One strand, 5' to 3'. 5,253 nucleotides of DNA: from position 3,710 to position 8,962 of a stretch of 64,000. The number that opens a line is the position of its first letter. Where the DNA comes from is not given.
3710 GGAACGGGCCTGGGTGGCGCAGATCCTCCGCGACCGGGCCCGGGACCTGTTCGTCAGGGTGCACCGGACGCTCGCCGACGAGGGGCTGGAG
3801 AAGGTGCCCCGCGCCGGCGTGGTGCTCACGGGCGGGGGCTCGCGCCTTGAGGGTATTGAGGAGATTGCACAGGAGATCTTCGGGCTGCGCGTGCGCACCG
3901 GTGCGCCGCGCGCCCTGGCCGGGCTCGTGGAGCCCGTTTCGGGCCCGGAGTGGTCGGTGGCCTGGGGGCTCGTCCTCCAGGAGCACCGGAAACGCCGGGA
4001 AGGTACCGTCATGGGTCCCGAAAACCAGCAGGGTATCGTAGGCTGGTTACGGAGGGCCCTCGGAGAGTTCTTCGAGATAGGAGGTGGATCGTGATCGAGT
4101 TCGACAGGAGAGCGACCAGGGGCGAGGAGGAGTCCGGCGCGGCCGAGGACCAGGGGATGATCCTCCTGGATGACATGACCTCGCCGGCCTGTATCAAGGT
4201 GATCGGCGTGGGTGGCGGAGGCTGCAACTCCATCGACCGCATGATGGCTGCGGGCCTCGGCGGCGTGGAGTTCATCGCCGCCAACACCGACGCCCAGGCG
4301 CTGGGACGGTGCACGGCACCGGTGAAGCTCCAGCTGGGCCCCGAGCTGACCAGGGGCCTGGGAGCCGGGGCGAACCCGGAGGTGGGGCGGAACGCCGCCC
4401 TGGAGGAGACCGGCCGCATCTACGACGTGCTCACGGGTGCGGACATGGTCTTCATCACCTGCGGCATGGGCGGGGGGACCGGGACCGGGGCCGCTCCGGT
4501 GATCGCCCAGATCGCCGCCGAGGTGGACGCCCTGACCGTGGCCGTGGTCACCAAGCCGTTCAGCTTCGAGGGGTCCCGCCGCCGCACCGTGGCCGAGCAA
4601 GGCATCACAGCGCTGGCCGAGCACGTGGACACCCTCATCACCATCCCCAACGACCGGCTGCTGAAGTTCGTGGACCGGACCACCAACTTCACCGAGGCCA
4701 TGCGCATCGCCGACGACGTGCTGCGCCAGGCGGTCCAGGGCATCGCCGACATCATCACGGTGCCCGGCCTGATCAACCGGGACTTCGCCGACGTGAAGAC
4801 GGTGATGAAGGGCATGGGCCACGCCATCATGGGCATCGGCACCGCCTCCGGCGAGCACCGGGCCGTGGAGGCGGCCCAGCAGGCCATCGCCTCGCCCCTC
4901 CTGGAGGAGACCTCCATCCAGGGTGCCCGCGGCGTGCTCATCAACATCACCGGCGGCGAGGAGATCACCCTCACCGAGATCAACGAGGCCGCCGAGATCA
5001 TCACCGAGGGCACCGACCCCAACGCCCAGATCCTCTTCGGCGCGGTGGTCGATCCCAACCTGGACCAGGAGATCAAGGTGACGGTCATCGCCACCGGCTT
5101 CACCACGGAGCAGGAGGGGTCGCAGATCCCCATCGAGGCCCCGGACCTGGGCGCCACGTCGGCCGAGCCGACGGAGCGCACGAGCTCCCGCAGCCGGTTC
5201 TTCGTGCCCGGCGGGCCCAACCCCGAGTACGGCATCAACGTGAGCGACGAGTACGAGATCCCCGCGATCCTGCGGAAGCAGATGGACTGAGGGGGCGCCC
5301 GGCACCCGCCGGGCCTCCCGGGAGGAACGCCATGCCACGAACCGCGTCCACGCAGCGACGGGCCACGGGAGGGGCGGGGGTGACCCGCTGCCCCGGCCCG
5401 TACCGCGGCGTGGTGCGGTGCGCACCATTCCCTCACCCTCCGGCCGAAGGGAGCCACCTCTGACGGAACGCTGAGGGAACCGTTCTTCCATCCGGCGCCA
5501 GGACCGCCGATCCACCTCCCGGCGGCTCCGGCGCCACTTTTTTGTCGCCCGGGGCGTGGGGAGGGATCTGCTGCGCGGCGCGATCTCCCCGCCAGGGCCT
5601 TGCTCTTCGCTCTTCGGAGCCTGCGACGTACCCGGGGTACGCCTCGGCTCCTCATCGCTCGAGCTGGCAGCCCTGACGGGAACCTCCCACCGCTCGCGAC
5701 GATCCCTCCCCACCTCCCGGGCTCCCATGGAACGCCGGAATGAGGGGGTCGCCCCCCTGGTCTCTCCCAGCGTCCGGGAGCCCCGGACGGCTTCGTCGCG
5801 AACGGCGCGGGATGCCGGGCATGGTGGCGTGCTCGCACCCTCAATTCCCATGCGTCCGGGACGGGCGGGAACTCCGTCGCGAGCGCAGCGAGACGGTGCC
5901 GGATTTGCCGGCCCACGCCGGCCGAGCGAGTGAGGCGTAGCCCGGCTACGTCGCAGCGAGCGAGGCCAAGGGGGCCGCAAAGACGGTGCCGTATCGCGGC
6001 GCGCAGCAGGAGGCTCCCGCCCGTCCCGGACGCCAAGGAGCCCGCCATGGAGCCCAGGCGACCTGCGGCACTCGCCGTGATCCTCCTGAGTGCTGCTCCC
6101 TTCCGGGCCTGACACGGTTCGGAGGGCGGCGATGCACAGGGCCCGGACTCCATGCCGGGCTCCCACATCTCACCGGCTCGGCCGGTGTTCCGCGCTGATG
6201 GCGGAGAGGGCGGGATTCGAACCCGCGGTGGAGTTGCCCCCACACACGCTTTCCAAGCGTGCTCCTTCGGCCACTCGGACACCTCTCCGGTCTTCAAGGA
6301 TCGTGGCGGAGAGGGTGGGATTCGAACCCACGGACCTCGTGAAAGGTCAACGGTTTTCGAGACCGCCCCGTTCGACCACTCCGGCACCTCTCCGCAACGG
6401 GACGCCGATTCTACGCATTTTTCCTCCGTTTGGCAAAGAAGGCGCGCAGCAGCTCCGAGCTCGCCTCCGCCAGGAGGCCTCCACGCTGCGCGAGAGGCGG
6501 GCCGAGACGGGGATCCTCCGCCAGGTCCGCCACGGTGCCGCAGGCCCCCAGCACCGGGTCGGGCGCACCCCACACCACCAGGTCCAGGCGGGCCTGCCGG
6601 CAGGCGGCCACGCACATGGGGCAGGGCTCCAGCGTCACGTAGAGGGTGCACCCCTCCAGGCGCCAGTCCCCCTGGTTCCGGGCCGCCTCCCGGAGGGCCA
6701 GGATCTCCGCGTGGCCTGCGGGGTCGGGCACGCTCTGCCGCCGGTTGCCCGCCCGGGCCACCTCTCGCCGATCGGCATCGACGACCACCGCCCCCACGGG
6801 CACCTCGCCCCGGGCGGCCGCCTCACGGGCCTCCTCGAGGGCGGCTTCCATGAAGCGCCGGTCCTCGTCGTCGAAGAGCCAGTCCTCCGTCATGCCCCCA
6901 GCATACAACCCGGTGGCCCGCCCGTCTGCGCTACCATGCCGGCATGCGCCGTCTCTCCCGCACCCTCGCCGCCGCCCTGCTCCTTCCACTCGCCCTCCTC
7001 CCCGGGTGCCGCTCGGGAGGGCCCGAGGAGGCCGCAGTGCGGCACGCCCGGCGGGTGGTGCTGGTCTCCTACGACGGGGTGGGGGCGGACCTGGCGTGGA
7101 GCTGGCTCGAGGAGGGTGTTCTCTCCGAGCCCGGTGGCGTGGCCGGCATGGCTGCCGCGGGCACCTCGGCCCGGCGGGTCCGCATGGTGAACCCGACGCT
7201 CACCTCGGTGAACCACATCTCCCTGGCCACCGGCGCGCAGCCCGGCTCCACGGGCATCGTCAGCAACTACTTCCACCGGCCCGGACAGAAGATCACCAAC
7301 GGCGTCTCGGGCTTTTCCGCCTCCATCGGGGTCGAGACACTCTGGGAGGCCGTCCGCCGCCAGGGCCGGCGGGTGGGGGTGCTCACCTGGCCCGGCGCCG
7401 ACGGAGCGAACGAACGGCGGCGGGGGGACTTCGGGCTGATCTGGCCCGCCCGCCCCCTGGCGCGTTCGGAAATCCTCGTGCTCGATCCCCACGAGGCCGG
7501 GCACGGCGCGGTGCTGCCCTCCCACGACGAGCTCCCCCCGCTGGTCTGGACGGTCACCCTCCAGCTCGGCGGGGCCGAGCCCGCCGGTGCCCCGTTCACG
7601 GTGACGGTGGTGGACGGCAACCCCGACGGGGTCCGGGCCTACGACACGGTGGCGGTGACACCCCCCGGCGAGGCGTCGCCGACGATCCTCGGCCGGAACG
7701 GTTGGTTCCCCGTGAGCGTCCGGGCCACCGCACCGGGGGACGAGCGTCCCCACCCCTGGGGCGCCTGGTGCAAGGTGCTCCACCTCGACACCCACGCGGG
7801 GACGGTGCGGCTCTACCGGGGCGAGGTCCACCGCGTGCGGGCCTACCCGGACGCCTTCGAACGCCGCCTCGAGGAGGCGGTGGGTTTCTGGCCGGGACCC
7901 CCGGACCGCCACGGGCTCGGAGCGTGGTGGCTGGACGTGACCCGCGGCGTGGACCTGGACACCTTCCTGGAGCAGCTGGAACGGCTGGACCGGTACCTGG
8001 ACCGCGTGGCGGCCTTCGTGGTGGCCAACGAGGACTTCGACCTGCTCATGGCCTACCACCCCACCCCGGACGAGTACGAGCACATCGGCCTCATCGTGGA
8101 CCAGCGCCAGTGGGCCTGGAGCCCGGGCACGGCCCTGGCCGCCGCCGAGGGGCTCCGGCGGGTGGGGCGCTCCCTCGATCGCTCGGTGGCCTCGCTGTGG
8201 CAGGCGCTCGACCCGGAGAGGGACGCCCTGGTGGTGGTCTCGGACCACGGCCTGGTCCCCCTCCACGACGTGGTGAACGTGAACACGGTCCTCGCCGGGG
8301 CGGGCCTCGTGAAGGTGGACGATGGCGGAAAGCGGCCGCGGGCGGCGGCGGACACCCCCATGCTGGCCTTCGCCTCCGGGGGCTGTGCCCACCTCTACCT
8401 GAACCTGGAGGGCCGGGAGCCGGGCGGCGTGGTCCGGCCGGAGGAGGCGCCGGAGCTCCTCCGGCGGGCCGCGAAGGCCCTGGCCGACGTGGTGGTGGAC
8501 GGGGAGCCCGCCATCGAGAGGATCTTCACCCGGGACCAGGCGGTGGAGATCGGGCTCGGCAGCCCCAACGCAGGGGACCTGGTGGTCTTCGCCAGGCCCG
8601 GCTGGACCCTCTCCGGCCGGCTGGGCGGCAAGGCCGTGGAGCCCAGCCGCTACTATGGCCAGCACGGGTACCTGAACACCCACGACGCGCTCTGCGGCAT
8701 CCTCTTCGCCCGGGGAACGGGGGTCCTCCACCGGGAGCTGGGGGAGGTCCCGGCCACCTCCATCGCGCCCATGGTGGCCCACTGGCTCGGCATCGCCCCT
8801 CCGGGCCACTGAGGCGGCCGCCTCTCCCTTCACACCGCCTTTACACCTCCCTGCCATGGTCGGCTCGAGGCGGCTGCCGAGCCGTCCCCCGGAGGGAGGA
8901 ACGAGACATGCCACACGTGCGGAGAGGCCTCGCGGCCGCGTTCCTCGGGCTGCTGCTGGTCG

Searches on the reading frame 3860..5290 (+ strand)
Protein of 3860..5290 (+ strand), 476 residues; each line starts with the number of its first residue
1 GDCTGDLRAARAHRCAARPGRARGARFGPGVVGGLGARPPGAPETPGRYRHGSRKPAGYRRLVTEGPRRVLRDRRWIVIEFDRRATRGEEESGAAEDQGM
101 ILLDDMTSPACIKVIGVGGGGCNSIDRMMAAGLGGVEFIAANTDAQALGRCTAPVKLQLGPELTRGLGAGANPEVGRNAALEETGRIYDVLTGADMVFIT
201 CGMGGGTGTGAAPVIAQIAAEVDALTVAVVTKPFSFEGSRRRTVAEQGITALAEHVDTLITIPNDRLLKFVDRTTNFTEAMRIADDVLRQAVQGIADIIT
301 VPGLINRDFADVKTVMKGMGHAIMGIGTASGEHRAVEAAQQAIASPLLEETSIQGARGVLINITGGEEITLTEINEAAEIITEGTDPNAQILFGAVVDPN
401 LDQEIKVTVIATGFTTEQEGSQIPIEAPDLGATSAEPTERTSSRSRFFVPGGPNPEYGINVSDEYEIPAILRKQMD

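Call 73: search_protein_families(library=pfam, proteins=[window:3860-5290:+], max_evalue=0.00001)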
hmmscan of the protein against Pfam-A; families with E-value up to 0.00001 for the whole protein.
window:3860-5290:+ (476 aa): 2 families
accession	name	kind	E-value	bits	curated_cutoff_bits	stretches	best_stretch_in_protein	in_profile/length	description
PF00091.31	Tubulin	-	2.6e-46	158.7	33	1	112-271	2-189/190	Tubulin/FtsZ family, GTPase domain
PF12327.13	FtsZ_C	-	1.3e-34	118.8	27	1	320-414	1-94/95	FtsZ family, C-terminal domain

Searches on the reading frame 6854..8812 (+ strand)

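Call 73: search_protein_families(library=pfam, proteins=[window:6854-8812:+], max_evalue=0.00001)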
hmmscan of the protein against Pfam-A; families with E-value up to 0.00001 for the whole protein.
window:6854-8812:+ (652 aa): 1 family
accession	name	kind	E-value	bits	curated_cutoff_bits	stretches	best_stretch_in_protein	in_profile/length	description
PF01663.27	Phosphodiest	-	4.7e-39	135.4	23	2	342-606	105-341/342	Type I phosphodiesterase / nucleotide pyrophosphatase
